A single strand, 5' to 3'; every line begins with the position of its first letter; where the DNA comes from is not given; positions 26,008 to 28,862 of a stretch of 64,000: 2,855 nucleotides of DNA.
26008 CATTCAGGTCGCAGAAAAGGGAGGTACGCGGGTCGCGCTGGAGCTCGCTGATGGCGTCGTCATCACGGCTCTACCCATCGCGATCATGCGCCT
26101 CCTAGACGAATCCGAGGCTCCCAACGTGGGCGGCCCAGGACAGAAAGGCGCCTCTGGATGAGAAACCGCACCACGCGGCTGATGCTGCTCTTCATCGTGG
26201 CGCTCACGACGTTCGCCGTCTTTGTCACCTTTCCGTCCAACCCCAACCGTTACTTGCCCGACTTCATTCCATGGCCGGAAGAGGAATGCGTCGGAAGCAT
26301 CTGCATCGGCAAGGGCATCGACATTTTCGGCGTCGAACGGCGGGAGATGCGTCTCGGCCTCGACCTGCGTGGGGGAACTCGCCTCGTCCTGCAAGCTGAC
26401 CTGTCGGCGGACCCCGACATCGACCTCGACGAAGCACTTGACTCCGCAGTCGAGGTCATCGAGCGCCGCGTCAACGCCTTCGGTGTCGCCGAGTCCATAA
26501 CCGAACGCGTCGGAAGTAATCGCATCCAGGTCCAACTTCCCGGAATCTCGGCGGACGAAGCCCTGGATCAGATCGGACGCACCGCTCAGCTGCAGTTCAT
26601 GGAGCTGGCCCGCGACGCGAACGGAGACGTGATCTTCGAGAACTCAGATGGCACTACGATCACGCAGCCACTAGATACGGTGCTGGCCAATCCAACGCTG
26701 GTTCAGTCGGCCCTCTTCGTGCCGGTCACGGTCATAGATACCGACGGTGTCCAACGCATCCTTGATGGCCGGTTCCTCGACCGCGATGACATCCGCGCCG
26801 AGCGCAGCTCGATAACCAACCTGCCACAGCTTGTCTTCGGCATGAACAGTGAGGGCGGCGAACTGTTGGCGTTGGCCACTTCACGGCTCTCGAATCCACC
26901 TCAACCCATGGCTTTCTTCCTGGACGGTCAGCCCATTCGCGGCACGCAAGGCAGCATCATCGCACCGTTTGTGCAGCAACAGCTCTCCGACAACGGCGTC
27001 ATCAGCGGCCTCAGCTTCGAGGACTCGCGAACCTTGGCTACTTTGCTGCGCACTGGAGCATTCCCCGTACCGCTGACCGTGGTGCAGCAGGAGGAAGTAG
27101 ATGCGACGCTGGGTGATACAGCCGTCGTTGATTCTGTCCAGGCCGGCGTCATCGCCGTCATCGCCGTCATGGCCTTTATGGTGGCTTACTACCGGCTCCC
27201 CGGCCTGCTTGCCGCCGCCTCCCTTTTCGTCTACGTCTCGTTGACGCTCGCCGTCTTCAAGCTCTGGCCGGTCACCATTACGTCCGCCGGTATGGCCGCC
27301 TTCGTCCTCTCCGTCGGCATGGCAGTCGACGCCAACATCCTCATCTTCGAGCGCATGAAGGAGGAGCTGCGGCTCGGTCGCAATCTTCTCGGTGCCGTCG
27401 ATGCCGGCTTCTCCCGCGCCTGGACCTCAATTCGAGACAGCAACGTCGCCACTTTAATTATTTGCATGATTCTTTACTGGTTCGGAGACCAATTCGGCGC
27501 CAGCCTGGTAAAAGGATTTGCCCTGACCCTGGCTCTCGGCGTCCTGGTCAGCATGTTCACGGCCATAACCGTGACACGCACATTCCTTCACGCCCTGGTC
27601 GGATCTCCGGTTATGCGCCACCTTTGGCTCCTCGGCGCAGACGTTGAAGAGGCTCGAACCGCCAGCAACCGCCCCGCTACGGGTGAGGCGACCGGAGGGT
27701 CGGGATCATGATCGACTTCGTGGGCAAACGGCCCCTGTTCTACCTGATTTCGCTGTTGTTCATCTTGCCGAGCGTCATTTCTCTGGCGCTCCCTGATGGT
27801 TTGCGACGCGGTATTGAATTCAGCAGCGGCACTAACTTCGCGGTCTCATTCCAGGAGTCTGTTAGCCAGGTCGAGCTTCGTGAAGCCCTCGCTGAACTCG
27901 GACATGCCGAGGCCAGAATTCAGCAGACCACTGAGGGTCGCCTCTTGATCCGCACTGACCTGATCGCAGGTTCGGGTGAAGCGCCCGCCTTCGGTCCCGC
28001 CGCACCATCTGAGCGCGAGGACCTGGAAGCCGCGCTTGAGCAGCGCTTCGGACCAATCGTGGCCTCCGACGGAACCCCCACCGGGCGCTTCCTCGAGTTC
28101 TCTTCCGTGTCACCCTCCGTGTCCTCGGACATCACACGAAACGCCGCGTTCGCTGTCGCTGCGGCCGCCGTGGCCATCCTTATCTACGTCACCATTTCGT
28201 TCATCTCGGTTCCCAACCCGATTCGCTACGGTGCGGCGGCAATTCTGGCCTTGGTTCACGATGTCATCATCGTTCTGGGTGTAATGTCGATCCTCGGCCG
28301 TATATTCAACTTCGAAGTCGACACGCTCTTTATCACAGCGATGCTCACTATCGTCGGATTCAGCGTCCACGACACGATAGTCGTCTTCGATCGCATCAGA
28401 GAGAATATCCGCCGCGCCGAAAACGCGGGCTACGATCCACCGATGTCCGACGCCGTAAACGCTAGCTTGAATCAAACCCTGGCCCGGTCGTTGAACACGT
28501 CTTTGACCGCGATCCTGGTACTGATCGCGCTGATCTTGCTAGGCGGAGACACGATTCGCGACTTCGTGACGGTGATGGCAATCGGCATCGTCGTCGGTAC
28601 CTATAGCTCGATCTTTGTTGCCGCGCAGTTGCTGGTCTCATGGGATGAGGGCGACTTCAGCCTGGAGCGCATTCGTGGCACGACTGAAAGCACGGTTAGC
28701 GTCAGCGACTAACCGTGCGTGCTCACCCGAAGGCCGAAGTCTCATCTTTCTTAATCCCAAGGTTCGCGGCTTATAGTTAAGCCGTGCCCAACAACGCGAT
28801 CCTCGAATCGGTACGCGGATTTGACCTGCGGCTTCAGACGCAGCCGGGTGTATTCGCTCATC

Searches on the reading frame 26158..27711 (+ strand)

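Call 43: search_protein_families(library=pfam, proteins=[window:26158-27711:+], max_evalue=0.00001)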
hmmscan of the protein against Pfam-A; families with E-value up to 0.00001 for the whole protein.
window:26158-27711:+ (517 aa): 5 families
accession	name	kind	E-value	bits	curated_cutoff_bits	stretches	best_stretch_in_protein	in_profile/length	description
PF21760.3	SecD_1st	-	1.8e-17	63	27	1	95-150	2-58/60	Protein translocase subunit SecDF, P1 domain, N-terminal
PF02355.23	SecD_SecF_C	-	3.5e-11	43.3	20.5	1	308-477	15-183/189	Protein export membrane protein SecD/SecF, C-terminal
PF22599.2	SecDF_P1_head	-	6.6e-08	32.9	27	1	211-304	28-114/114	SecDF, P1 head subdomain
PF03176.21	MMPL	-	3.4e-07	30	20.5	1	310-483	134-304/333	MMPL family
PF00873.25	ACR_tran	-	4.9e-06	25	28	1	323-473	334-482/1021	AcrB/AcrD/AcrF family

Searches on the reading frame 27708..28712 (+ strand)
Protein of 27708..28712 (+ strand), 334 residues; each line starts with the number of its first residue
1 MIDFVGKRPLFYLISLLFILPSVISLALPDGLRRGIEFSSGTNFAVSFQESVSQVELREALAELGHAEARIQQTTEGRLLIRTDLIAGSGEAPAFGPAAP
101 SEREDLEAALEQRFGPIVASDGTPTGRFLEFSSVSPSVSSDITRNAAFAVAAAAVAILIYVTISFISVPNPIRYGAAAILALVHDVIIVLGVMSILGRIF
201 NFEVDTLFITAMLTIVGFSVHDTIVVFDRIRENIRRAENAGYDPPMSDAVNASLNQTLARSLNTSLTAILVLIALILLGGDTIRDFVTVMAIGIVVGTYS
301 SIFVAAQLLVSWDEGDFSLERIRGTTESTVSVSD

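Call 43: search_protein_families(library=pfam, proteins=[window:27708-28712:+], max_evalue=0.00001)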
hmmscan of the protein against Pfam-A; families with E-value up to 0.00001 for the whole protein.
window:27708-28712:+ (334 aa): 1 family
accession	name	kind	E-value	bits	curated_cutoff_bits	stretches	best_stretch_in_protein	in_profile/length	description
PF02355.23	SecD_SecF_C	-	6.2e-56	189.2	20.5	1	129-313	16-187/189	Protein export membrane protein SecD/SecF, C-terminal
